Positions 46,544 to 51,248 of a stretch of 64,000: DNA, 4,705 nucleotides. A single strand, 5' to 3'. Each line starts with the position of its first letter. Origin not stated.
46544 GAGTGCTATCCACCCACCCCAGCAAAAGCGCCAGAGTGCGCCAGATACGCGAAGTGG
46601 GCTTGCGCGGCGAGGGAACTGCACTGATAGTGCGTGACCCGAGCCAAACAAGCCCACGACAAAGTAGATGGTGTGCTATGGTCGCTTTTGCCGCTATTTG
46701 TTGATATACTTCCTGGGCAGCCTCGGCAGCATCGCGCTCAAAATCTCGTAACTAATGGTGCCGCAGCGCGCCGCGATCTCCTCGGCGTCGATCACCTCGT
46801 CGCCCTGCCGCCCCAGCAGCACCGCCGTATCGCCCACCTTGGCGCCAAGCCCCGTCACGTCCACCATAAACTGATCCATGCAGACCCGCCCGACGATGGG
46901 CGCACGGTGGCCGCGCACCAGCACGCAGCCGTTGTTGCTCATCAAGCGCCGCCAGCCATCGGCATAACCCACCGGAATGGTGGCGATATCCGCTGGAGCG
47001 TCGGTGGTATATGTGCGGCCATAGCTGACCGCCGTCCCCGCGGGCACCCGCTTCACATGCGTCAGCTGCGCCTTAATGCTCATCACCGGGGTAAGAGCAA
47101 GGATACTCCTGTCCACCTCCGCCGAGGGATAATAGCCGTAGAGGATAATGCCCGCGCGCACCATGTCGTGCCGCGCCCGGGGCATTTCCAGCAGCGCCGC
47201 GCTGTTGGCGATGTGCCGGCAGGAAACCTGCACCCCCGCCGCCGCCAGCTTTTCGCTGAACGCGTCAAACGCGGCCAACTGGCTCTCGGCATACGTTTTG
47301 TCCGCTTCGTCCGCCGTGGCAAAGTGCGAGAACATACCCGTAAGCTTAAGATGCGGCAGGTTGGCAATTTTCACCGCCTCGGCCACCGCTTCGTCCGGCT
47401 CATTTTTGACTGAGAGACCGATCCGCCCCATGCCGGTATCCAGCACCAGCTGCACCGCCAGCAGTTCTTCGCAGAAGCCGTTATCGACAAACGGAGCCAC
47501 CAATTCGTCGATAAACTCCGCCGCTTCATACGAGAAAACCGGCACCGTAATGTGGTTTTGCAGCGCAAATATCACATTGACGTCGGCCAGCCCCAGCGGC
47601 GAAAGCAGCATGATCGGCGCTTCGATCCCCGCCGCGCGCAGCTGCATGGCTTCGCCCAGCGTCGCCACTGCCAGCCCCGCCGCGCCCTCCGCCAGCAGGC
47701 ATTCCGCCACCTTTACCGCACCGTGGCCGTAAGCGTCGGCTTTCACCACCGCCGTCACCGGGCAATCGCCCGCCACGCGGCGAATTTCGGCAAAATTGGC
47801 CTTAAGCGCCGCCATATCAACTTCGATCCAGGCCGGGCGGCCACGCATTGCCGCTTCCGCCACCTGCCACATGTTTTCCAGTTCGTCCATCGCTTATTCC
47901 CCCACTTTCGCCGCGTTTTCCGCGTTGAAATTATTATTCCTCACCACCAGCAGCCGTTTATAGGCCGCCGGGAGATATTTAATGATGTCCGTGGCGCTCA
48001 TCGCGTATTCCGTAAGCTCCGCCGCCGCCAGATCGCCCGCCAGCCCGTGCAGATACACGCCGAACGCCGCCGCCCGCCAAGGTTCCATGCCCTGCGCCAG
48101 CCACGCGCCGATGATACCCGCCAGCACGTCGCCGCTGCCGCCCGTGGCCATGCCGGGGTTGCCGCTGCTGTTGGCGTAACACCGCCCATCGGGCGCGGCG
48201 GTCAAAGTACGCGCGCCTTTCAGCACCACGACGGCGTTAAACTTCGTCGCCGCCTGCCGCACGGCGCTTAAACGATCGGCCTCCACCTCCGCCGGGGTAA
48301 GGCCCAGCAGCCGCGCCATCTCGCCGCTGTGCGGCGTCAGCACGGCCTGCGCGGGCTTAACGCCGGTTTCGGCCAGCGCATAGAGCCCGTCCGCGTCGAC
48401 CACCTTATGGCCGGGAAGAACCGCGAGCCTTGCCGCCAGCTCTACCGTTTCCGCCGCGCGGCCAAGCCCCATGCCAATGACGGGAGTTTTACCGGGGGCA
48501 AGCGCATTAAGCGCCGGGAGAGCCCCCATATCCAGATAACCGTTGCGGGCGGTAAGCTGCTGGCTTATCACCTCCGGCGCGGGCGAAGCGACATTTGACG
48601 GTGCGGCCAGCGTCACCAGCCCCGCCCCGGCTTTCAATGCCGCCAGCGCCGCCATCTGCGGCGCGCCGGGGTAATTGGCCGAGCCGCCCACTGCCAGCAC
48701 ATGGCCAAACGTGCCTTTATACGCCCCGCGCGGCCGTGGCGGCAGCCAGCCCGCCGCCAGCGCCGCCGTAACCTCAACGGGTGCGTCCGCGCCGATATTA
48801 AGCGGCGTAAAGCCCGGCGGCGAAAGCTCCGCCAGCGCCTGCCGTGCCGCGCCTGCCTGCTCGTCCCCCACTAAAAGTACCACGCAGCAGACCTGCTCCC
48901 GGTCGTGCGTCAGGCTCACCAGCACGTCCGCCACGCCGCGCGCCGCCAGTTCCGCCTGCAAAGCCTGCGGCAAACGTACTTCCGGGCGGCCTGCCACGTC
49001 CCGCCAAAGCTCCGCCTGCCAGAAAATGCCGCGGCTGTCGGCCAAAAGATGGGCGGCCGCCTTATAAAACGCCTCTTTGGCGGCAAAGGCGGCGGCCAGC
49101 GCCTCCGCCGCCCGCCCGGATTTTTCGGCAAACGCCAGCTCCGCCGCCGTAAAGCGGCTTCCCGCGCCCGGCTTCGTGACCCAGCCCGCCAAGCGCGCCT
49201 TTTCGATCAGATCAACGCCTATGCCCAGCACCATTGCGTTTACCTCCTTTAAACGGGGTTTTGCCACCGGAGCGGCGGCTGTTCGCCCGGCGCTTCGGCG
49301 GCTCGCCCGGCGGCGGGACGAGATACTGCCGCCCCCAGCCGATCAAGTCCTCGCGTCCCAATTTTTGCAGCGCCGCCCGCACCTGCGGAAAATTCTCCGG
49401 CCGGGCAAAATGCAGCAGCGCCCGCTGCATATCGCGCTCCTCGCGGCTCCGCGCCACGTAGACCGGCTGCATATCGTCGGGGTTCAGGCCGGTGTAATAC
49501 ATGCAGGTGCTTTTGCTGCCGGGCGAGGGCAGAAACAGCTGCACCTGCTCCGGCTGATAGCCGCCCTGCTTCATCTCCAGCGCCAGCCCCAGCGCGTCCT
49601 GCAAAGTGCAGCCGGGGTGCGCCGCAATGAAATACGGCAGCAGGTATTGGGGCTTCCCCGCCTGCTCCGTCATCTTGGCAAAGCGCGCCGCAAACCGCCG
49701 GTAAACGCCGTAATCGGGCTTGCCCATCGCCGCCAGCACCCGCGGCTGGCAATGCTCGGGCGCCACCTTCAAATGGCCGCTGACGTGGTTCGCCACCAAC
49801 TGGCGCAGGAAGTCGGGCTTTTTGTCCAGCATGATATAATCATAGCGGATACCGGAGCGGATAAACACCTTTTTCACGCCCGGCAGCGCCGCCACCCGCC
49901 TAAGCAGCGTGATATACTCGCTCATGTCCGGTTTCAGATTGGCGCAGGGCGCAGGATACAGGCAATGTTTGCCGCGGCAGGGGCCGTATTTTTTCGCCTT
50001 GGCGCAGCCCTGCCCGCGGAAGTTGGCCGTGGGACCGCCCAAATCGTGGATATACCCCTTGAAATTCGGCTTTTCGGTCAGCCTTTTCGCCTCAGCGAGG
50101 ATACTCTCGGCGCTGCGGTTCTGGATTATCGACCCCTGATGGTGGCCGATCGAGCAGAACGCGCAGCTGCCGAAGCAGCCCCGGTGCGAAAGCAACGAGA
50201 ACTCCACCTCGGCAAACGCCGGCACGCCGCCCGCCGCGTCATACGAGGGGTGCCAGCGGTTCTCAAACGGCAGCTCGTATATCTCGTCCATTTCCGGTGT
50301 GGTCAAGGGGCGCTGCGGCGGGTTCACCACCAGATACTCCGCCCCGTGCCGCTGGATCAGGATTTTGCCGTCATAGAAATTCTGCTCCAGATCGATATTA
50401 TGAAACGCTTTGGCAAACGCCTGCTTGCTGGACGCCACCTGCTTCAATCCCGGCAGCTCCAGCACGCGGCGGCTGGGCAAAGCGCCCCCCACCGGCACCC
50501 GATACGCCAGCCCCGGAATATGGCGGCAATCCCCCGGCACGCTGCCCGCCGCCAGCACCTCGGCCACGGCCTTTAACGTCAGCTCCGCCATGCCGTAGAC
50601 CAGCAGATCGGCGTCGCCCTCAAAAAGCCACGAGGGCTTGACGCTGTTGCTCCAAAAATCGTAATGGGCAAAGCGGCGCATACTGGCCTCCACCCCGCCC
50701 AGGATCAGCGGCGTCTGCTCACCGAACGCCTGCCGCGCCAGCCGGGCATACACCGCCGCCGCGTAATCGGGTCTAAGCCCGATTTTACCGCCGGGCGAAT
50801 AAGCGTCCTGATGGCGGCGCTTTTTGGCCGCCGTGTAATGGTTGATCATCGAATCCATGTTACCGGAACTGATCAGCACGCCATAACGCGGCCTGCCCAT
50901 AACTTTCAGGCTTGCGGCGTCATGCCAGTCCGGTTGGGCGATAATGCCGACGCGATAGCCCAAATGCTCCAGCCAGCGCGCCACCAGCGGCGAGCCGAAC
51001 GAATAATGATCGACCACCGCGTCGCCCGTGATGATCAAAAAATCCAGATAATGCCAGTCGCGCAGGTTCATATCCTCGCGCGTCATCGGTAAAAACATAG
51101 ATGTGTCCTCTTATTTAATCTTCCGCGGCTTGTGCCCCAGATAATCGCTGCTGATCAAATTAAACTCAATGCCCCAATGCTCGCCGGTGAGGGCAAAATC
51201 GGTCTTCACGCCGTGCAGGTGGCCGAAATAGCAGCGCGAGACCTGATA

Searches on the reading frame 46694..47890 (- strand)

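Call 47: search_protein_families(library=pfam, proteins=[window:46694-47890:-], max_evalue=0.00001)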
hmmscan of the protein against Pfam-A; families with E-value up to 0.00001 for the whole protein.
window:46694-47890:- (398 aa): 2 families
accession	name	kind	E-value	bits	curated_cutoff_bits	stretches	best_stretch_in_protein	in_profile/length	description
PF01168.26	Ala_racemase_N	-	5e-62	209.9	24.1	1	24-255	1-220/220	Alanine racemase, N-terminal domain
PF00842.27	Ala_racemase_C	-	2.2e-48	163.5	25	1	269-395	1-127/127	Alanine racemase, C-terminal domain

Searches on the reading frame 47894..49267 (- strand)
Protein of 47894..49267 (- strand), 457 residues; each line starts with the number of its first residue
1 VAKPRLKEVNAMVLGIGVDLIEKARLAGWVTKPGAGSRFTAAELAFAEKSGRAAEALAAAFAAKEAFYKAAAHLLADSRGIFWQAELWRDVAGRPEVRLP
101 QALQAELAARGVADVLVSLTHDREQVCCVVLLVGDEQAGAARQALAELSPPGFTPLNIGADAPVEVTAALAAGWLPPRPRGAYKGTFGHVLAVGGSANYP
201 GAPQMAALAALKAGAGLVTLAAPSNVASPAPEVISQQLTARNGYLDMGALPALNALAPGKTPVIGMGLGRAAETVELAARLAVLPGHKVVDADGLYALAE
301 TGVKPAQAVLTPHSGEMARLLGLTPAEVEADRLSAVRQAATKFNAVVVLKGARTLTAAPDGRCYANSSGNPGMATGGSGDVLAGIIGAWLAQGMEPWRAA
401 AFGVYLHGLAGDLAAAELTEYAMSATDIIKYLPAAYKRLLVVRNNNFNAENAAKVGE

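Call 47: search_protein_families(library=pfam, proteins=[window:47894-49267:-], max_evalue=0.00001)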
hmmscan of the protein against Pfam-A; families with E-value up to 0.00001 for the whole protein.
window:47894-49267:- (457 aa): 2 families
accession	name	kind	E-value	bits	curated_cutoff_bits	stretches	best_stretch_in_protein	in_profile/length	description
PF01256.23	Carb_kinase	-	5.3e-53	180.4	27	1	191-433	2-241/242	NAD(P)H-hydrate dehydratase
PF01648.25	ACPS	-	3.8e-07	30.6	25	1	15-100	1-90/111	4'-phosphopantetheinyl transferase superfamily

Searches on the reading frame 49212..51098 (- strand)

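Call 47: search_protein_families(library=pfam, proteins=[window:49212-51098:-], max_evalue=0.00001)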
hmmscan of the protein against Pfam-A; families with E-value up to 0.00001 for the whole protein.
window:49212-51098:- (628 aa): 3 families
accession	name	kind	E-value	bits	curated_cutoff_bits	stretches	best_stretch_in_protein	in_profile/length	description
PF08497.15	Radical_SAM_N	-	1.1e-112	376.7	25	1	2-301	1-301/301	Radical SAM N-terminal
PF11842.13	DUF3362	-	7.7e-26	91.5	27.6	1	517-597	1-86/151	Domain of unknown function (DUF3362)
PF04055.27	Radical_SAM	-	1.6e-07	32.1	29.5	1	305-473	4-136/166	Radical SAM superfamily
